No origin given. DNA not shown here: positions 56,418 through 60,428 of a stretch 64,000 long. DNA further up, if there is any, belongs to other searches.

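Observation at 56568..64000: Two adjacent giant tail-fibre-like genes, the second truncated by the window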

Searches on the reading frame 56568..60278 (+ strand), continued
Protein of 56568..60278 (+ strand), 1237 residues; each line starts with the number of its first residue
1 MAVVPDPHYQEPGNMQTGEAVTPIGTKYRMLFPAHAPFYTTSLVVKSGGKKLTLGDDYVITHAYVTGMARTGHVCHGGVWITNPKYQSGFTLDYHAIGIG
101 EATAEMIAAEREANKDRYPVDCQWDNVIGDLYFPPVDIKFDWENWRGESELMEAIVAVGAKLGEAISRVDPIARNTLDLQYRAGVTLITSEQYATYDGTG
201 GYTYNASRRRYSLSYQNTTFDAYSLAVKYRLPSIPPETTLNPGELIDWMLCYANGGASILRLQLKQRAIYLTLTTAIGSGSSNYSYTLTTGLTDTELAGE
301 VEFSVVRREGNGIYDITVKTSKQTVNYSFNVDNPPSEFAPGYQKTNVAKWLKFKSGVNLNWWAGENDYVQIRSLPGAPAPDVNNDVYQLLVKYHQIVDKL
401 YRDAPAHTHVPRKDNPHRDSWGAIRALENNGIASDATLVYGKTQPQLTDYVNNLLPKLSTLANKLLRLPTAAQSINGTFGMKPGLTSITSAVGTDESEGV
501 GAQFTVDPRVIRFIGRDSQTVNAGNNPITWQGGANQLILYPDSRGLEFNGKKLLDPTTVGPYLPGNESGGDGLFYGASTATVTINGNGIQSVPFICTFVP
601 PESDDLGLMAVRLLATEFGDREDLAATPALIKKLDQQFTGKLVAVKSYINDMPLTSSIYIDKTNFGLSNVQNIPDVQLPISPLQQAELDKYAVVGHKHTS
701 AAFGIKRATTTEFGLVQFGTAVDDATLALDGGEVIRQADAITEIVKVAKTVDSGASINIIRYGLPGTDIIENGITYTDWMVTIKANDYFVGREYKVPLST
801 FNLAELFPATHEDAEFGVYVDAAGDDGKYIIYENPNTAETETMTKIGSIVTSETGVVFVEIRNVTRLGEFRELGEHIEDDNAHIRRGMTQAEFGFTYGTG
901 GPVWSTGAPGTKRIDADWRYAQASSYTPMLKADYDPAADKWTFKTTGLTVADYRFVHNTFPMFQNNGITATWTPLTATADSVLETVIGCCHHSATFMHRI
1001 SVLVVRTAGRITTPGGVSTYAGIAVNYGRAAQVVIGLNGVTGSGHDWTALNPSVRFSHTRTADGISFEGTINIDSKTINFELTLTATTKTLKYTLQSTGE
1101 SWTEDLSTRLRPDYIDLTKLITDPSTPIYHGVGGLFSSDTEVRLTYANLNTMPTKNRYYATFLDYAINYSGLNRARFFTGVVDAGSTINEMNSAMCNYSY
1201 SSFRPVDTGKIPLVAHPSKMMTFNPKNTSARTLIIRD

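Call 42: get_annotated_region(hit=H79, flank=11000)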
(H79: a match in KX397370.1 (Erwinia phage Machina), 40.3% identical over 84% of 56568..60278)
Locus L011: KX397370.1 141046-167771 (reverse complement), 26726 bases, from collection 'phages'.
description: Erwinia phage Machina, complete genome.
organism: Erwinia phage Machina (NCBI taxid 1883375)
taxonomy: Viruses; Duplodnaviria; Heunggongvirae; Uroviricota; Caudoviricetes; Machinavirus; Machinavirus machina
host: Erwinia amylovora ATCC 29780; source: -; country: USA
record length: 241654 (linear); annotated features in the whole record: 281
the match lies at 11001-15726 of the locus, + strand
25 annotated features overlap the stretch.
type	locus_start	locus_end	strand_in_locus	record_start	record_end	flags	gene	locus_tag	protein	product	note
CDS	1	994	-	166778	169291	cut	-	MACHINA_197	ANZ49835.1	putative SMC domain-containing protein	gp197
CDS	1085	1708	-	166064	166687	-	-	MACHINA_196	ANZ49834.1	hypothetical protein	gp196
CDS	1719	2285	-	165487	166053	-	-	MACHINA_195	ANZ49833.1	hypothetical protein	gp195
CDS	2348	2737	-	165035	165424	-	-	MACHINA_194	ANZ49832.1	hypothetical protein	gp194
CDS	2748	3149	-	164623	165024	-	-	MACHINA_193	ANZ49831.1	hypothetical protein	gp193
CDS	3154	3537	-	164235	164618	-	-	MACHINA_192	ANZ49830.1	hypothetical protein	gp192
CDS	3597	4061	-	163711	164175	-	-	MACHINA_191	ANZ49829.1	hypothetical protein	gp191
CDS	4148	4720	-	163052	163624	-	-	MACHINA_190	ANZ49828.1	hypothetical protein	gp190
CDS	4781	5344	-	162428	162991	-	-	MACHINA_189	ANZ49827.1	hypothetical protein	gp189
CDS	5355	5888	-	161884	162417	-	-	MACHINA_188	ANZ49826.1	hypothetical protein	gp188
CDS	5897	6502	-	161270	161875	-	-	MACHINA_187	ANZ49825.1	hypothetical protein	gp187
CDS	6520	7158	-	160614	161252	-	-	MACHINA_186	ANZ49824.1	hypothetical protein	gp186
CDS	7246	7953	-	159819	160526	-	-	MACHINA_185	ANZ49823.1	hypothetical protein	gp185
CDS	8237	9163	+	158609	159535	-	-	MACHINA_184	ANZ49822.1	putative structural protein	gp184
CDS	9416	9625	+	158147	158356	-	-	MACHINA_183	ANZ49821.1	hypothetical protein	gp183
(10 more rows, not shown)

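Call 43: get_annotated_region(hit=H81, flank=11000)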
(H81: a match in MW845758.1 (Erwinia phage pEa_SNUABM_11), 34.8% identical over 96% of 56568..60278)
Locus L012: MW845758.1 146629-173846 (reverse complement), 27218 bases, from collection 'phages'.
description: Erwinia phage pEa_SNUABM_11, complete genome.
organism: Erwinia phage pEa_SNUABM_11 (NCBI taxid 2859245)
taxonomy: Viruses; Duplodnaviria; Heunggongvirae; Uroviricota; Caudoviricetes; Wellingtonvirus
host: Erwinia amylovora; source: stream water; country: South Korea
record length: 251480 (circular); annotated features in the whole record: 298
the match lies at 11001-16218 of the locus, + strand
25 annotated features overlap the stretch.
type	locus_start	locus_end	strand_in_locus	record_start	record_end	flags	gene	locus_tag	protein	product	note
CDS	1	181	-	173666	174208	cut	-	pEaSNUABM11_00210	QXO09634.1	hypothetical protein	-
CDS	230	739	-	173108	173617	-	-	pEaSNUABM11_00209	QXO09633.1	hypothetical protein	-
CDS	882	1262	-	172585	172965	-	-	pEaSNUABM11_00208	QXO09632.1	hypothetical protein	-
CDS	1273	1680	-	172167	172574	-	-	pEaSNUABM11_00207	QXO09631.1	hypothetical protein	-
CDS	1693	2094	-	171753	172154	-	-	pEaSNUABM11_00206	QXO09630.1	hypothetical protein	-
CDS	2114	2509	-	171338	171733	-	-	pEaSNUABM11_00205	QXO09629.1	hypothetical protein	-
CDS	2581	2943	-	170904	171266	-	-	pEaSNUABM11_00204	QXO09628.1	hypothetical protein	-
CDS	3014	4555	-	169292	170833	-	-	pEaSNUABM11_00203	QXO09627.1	hypothetical protein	-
CDS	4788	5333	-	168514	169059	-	-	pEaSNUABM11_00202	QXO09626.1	hypothetical protein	-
CDS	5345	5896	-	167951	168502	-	-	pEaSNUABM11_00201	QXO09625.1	hypothetical protein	-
CDS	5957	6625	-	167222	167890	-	-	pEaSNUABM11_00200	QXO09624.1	hypothetical protein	-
CDS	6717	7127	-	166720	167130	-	-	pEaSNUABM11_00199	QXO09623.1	hypothetical protein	-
CDS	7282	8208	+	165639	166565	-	-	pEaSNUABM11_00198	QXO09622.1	hypothetical protein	-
CDS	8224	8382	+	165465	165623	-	-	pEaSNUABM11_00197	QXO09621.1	hypothetical protein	-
CDS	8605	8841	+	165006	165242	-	-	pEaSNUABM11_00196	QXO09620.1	hypothetical protein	-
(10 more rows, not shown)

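Call 49: find_homologous_proteins(query=L007:9001-12624:+, max_evalue=1e-10)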
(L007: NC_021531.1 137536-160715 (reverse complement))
Query L007:9001-12624:+ (1208 aa): 37 proteins with E <= 1e-10 among 8000 candidates.
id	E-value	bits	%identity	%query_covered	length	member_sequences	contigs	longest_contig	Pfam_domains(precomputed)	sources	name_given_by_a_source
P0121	0.0e+0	2680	98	100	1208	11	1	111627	-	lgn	-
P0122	0.0e+0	2639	95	100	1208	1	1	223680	-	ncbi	ncbi:TPA: hypothetical protein ACWS12_000639 [Escherichia coli]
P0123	0.0e+0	2638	96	100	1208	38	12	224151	-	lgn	-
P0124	0.0e+0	2635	95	100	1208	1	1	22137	-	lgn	-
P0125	0.0e+0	2630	95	100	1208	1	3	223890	-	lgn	-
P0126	0.0e+0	2629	95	100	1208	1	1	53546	-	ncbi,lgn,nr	ncbi:hypothetical protein BXK49_15955 [Salmonella enterica subsp. enterica serovar Enteritidis]|nr:h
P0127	0.0e+0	2628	95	100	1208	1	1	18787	-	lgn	-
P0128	0.0e+0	2628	95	100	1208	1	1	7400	-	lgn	-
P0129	0.0e+0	2628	95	100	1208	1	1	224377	-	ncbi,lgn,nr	ncbi:hypothetical protein EWY84_09265 [Salmonella enterica subsp. enterica serovar Infantis]|nr:hypo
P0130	0.0e+0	2626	95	100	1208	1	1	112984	-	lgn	-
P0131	0.0e+0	2588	94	100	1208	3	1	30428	-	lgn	-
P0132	0.0e+0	2506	90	100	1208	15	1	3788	-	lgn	-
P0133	0.0e+0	2380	87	100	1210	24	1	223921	-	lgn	-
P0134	0.0e+0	2011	73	100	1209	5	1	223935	-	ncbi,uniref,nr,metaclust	ncbi:virion structural protein [Erwinia phage vB_EamM_EarlPhillipIV]|uniref:Virion structural protei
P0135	0.0e+0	1931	70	100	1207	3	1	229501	-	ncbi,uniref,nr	ncbi:putative virion structural protein [Erwinia phage vB_EamM_Phobos]|uniref:virion structural prot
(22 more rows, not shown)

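Call 52: find_homologous_proteins(query=A2, max_evalue=1e-10)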
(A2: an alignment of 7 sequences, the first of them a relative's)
Query A2 (7 sequences) (1340 aa, profile of the alignment): 87 proteins with E <= 1e-10 among 8000 candidates.
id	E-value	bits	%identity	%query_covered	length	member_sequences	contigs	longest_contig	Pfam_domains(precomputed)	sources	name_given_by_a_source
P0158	0.0e+0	2056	35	61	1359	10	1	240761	-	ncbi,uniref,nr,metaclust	ncbi:putative virion structural protein [Erwinia phage vB_EamM_Huxley]|uniref:Putative virion struct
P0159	0.0e+0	1966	36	62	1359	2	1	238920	-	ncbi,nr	ncbi:hypothetical protein pEaSNUABM10_00182 [Erwinia phage pEa_SNUABM_10]|nr:hypothetical protein pE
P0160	0.0e+0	1947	33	79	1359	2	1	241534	-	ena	-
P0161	0.0e+0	1881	32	79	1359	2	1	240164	-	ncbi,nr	ncbi:hypothetical protein pEaSNUABM6_00181 [Erwinia phage pEa_SNUABM_6]|nr:hypothetical protein pEaS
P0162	0.0e+0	1828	36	63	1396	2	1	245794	-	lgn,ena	-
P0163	0.0e+0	1694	91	100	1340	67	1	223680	-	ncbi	ncbi:TPA: hypothetical protein ACWS12_000640 [Escherichia coli]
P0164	0.0e+0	1690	90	100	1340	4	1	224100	-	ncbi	-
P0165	0.0e+0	1679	90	100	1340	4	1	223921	-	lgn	-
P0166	0.0e+0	1665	30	100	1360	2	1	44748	-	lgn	-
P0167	0.0e+0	1642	29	100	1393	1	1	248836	-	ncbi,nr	ncbi:hypothetical protein pEaSNUABM29_00264 [Erwinia phage pEa_SNUABM_29]|nr:hypothetical protein pE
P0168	0.0e+0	1632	33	77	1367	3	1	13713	-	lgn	-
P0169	0.0e+0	1603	30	100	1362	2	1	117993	-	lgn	-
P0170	0.0e+0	1588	33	82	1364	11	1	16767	-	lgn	-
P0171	0.0e+0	1586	31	100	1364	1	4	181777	-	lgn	-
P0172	0.0e+0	1583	83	100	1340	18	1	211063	-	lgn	-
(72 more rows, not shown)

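Call 59: search_solved_structures(query=A3, max_evalue=1, show_alignments=3)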
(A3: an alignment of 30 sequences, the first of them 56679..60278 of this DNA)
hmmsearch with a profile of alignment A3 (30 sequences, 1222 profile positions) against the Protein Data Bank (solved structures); distinct sequences matched with E-value up to 1: 4.
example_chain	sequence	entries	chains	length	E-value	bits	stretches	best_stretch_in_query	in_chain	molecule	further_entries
4lc9_A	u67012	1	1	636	0.083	13.9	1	906-1088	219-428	Glucokinase regulatory protein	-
4mqu_A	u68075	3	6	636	0.15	13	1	965-1111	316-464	Glucokinase regulatory protein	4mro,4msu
4ly9_A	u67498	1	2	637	0.15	13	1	965-1111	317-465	Glucokinase regulatory protein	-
4ohk_A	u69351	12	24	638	0.15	13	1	965-1111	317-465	Glucokinase regulatory protein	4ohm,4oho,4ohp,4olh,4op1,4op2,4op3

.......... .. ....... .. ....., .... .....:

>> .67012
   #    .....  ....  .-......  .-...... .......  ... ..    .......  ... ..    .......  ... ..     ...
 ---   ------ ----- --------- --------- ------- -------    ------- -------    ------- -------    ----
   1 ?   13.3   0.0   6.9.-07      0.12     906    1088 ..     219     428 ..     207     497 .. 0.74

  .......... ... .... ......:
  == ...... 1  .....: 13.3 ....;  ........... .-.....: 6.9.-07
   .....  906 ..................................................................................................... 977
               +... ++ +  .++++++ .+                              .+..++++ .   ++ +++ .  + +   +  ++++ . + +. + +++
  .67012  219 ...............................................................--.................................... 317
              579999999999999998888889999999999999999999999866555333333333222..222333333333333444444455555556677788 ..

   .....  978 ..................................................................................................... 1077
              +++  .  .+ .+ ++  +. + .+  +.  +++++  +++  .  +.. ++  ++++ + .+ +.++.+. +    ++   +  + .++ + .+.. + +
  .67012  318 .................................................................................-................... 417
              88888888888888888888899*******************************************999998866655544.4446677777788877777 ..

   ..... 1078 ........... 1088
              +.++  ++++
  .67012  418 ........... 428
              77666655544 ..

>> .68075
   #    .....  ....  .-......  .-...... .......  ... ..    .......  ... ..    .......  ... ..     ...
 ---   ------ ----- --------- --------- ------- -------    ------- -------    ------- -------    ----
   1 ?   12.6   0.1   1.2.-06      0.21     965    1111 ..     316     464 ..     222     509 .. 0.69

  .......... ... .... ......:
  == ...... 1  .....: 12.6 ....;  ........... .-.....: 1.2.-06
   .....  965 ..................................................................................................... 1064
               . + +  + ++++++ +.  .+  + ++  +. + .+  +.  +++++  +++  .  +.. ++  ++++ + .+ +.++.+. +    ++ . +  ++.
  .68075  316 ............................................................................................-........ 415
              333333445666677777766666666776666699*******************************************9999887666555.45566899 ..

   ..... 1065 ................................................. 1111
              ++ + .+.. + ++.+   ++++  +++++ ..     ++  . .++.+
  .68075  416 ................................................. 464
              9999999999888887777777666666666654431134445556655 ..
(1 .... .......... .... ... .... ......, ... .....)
